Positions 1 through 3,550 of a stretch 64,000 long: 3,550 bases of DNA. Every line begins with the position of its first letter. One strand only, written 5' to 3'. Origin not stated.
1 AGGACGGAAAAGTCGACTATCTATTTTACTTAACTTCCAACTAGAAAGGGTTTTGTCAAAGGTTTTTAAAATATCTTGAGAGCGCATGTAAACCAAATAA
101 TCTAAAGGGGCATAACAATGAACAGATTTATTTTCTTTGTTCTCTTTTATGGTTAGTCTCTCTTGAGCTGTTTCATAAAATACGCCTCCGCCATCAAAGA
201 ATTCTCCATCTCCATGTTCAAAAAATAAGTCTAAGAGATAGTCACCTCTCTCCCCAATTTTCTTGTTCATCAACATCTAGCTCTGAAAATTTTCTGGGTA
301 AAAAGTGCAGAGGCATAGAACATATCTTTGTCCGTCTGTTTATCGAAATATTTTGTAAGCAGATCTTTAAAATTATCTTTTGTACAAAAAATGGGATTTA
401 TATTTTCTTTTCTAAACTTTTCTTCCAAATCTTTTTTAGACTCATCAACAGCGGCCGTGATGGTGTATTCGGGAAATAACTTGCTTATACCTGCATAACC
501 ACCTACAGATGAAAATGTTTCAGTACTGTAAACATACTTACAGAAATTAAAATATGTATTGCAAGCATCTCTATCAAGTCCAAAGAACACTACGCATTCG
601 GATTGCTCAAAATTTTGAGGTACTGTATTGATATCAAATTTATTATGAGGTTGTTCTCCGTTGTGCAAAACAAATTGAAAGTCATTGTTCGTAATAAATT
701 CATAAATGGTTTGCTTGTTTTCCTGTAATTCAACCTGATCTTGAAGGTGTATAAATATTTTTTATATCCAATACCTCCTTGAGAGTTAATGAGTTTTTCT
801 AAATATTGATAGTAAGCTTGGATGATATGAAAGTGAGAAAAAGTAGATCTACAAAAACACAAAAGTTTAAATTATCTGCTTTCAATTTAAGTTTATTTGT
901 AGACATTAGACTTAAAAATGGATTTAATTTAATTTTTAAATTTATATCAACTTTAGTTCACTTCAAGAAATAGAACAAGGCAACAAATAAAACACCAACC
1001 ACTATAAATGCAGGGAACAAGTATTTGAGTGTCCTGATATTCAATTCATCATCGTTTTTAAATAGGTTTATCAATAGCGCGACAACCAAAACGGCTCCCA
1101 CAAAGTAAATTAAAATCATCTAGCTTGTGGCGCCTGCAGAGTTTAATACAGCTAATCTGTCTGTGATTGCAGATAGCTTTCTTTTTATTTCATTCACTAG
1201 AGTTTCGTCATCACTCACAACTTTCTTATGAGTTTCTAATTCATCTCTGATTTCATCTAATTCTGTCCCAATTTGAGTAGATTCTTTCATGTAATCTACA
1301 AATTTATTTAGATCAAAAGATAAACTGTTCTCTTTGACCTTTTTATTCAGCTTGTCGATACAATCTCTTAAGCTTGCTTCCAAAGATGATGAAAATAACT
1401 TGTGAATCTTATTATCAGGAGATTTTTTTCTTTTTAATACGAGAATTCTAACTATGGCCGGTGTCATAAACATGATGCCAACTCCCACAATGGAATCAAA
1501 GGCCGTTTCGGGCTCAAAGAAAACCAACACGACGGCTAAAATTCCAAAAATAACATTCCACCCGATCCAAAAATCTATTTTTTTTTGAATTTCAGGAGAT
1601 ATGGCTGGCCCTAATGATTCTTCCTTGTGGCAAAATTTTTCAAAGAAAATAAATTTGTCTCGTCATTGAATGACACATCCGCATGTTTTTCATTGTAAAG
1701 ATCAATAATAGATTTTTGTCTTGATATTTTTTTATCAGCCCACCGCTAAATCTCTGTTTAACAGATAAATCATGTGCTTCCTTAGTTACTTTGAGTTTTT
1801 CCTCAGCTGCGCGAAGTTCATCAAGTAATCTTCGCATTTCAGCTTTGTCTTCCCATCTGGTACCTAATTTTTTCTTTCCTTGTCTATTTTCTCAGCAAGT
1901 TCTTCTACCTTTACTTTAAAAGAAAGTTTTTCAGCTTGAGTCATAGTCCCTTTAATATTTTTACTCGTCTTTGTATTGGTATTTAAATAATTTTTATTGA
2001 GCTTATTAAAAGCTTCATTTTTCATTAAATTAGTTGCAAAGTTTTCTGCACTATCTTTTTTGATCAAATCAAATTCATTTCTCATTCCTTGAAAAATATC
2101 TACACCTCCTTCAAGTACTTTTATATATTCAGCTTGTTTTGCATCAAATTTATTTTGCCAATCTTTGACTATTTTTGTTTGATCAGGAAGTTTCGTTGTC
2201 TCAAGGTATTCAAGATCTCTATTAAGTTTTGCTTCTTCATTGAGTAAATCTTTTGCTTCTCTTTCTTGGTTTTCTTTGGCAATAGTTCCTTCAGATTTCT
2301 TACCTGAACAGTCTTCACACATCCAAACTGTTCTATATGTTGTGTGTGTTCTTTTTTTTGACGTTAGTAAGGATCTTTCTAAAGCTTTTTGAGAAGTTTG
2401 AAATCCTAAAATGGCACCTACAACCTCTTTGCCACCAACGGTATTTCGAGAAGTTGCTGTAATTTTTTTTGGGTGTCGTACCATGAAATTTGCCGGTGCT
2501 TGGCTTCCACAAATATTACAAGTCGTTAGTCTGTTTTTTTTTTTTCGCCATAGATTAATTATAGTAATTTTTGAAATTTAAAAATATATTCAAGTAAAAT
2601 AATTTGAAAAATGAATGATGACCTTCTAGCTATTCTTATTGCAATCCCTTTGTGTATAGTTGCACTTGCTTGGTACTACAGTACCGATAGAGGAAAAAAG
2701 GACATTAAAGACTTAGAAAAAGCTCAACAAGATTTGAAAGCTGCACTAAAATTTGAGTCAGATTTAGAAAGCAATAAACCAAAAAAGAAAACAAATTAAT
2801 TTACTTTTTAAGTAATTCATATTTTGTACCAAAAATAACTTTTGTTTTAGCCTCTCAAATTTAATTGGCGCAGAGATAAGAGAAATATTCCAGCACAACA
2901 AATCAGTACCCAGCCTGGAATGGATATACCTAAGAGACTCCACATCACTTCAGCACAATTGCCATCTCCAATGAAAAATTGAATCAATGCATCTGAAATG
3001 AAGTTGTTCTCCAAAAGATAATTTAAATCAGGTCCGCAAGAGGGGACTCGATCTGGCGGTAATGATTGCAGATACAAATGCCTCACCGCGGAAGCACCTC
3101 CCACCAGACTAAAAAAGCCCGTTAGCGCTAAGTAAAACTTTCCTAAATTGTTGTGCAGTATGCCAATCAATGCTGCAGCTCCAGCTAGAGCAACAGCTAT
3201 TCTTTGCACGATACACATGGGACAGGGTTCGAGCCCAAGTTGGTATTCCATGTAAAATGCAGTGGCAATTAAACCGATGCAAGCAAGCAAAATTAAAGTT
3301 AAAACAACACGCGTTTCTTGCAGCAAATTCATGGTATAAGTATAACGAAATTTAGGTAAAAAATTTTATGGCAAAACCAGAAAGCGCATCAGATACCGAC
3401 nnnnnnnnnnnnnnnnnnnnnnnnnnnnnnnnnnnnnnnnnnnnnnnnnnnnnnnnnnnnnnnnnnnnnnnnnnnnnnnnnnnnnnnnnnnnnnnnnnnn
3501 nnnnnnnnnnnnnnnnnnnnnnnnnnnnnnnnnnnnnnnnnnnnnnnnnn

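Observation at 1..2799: Orphan minus-strand gene block at the left edge: CxxC/coiled-coil/2-TM protein, 2-TM micro-protein and two unknown proteins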

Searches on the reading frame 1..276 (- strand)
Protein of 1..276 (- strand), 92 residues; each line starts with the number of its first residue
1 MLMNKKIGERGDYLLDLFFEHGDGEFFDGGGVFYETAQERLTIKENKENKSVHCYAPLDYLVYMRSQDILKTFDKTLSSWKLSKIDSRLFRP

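Call 6: search_protein_families(library=pfam, max_evalue=1, proteins=[window:1-276:-])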
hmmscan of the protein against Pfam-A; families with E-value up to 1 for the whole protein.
seq(92 aa): 0 families

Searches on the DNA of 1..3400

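Call 94: search_rna_families(source=window, start=1, end=3400, threshold=evalue, max_evalue=1)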
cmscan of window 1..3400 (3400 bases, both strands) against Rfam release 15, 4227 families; matches with E-value up to 1: 1.
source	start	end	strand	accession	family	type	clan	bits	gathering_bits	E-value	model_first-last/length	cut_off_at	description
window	634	703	-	RF00145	snoZ105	Gene; snRNA; snoRNA; CD-box;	-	25.2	45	0.38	1-72/72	no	Small nucleolar RNA Z105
